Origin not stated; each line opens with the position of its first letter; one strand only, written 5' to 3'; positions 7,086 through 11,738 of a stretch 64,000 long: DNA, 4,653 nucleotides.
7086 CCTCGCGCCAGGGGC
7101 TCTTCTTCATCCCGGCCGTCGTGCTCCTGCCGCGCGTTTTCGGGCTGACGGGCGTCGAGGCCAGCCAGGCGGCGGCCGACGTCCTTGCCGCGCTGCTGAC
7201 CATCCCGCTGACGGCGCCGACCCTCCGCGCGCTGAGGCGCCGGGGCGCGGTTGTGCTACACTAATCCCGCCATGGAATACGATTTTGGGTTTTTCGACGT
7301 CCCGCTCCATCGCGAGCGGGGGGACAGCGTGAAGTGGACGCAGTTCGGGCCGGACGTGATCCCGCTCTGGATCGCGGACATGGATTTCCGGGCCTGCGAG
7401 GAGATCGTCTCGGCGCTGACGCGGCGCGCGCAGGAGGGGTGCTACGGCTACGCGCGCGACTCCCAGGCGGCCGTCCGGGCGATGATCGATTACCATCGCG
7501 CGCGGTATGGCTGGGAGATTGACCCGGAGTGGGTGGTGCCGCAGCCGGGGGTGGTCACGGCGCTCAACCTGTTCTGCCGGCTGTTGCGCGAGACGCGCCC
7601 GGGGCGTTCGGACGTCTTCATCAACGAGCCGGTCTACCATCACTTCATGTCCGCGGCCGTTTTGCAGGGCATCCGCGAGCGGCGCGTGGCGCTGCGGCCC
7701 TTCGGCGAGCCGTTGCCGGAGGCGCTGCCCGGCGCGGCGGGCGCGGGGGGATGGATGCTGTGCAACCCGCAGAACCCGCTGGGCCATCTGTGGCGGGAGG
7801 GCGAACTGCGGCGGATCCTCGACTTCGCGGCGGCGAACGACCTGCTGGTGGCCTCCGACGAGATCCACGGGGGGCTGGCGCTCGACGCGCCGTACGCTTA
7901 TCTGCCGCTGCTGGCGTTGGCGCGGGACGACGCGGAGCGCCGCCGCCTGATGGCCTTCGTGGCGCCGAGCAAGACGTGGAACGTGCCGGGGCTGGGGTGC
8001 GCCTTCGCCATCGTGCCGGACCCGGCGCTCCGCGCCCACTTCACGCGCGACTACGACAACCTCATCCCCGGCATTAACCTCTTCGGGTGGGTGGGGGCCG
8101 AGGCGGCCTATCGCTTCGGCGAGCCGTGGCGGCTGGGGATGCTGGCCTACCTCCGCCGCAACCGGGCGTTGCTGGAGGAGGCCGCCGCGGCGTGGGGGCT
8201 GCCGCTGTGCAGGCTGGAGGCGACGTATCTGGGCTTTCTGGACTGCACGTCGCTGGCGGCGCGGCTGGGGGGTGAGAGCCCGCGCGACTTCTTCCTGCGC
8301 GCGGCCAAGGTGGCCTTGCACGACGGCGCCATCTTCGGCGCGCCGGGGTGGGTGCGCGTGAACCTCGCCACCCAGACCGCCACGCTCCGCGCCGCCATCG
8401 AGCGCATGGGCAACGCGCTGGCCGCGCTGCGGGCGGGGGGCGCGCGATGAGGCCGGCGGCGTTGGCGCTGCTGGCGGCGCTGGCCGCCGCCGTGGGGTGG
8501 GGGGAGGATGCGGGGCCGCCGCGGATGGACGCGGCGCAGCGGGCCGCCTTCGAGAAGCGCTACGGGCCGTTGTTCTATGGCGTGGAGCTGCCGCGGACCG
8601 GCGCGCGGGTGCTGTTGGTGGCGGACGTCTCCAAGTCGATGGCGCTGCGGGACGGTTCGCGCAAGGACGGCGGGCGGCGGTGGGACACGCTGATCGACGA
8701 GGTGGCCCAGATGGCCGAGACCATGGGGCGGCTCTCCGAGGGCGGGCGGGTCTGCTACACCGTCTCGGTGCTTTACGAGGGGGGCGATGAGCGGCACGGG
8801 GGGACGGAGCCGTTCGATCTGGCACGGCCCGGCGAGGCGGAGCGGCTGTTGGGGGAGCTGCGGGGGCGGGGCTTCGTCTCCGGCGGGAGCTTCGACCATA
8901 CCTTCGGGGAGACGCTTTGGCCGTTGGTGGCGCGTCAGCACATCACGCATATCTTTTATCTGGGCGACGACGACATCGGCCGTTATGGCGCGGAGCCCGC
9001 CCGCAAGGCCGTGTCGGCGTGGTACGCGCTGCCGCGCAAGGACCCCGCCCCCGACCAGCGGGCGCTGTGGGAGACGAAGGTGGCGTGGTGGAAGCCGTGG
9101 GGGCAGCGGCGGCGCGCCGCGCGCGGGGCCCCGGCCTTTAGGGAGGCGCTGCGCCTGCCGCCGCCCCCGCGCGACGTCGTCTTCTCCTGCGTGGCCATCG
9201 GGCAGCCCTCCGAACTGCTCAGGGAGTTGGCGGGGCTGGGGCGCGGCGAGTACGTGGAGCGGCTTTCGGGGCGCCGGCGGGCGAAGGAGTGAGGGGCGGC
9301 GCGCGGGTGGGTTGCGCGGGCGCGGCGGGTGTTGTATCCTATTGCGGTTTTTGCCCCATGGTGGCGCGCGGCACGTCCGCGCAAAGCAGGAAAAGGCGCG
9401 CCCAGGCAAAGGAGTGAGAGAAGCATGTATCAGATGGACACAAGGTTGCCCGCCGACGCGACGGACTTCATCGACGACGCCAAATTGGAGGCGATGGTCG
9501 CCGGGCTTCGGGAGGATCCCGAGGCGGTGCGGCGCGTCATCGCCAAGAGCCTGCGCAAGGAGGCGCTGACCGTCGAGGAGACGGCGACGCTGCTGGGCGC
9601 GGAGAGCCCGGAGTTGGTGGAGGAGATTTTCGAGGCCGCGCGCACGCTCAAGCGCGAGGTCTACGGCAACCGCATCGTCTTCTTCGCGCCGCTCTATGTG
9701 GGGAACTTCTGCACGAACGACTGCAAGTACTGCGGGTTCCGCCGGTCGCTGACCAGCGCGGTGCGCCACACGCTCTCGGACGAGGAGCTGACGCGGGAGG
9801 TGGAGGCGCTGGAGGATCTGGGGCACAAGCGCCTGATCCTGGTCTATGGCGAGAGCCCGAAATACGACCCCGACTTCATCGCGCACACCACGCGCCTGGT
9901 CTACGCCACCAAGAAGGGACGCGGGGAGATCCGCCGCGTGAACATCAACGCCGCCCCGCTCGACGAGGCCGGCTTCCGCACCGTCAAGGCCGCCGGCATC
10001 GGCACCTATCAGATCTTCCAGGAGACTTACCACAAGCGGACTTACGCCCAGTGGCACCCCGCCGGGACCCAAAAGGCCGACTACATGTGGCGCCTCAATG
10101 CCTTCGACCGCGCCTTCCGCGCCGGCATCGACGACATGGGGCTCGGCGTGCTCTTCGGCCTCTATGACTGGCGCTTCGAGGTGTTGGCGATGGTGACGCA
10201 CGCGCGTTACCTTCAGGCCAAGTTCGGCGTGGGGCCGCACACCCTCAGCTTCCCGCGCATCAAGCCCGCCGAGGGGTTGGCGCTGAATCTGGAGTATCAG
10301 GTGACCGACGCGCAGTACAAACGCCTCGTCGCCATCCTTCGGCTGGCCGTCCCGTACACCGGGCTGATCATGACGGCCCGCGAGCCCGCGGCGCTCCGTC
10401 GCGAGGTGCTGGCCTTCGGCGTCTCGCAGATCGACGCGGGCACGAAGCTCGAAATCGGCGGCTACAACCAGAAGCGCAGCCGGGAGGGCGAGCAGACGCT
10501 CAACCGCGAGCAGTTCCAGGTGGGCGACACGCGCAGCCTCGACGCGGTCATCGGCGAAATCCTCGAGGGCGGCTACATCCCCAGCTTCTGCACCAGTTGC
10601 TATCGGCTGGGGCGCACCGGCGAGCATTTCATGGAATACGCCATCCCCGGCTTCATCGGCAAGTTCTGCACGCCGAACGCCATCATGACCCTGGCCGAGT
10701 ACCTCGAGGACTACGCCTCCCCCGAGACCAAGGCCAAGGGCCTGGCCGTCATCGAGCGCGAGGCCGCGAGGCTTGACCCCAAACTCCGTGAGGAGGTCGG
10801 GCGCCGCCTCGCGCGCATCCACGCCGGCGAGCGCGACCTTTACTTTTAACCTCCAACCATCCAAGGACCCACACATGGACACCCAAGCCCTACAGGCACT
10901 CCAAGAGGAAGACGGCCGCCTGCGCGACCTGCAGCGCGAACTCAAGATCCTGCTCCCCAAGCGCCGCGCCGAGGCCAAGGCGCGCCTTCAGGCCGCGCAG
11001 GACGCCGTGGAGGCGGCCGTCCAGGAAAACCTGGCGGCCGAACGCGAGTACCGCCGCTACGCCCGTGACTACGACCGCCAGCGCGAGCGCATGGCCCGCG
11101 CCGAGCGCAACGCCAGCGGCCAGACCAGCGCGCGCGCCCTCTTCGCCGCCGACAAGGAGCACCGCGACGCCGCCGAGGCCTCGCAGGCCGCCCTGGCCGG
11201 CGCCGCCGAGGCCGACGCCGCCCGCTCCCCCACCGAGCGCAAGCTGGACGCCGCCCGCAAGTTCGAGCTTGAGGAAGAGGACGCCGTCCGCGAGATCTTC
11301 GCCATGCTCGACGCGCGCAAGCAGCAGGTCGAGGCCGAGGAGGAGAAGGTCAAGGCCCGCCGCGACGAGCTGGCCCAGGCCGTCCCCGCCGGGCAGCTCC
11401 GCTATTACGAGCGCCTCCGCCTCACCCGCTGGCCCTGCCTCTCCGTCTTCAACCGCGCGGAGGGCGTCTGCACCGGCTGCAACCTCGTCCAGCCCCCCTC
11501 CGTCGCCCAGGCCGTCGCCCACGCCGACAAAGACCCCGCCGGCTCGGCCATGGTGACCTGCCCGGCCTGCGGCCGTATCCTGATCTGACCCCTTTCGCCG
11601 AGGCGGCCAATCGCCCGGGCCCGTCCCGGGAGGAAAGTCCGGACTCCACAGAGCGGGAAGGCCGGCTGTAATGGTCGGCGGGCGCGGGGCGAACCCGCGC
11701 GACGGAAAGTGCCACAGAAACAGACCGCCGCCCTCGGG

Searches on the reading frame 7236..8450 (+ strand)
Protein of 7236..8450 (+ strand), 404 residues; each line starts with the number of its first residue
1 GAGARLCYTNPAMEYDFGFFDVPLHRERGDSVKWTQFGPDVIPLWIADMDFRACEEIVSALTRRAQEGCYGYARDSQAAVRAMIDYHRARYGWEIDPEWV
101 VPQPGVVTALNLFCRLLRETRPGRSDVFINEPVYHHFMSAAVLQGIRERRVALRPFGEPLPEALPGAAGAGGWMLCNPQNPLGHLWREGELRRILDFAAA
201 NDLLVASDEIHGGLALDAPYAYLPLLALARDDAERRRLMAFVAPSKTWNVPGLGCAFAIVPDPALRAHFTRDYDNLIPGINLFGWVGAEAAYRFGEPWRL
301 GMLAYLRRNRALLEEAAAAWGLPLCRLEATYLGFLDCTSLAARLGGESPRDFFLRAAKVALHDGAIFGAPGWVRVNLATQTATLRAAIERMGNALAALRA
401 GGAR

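Call 9: search_protein_families(library=pfam, proteins=[window:7236-8450:+])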
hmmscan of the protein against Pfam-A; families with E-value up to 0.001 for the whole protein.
window:7236-8450:+ (404 aa): 1 family
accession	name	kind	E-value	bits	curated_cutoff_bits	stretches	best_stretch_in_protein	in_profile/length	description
PF00155.27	Aminotran_1_2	-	4.6e-22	79.1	19.7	1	40-390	2-360/361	Aminotransferase class I and II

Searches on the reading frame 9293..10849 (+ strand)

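Call 9: search_protein_families(library=pfam, proteins=[window:9293-10849:+])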
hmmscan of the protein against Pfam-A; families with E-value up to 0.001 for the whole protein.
window:9293-10849:+ (518 aa): 2 families
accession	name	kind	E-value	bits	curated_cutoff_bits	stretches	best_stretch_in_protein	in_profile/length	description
PF04055.27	Radical_SAM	-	1.2e-15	58.5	29.5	1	135-290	2-151/166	Radical SAM superfamily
PF06968.18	BATS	-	5.6e-15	55.7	22.2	1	319-428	1-87/88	Biotin and Thiamin Synthesis associated domain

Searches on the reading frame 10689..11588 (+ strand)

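Call 9: search_protein_families(library=pfam, proteins=[window:10689-11588:+])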
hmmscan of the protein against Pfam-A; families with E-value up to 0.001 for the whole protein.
window:10689-11588:+ (299 aa): 1 family
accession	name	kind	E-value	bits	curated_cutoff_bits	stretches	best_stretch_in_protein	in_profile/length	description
PF02591.20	Zn_ribbon_9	-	1.5e-08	35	29.1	1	260-298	1-33/33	C4-type zinc ribbon domain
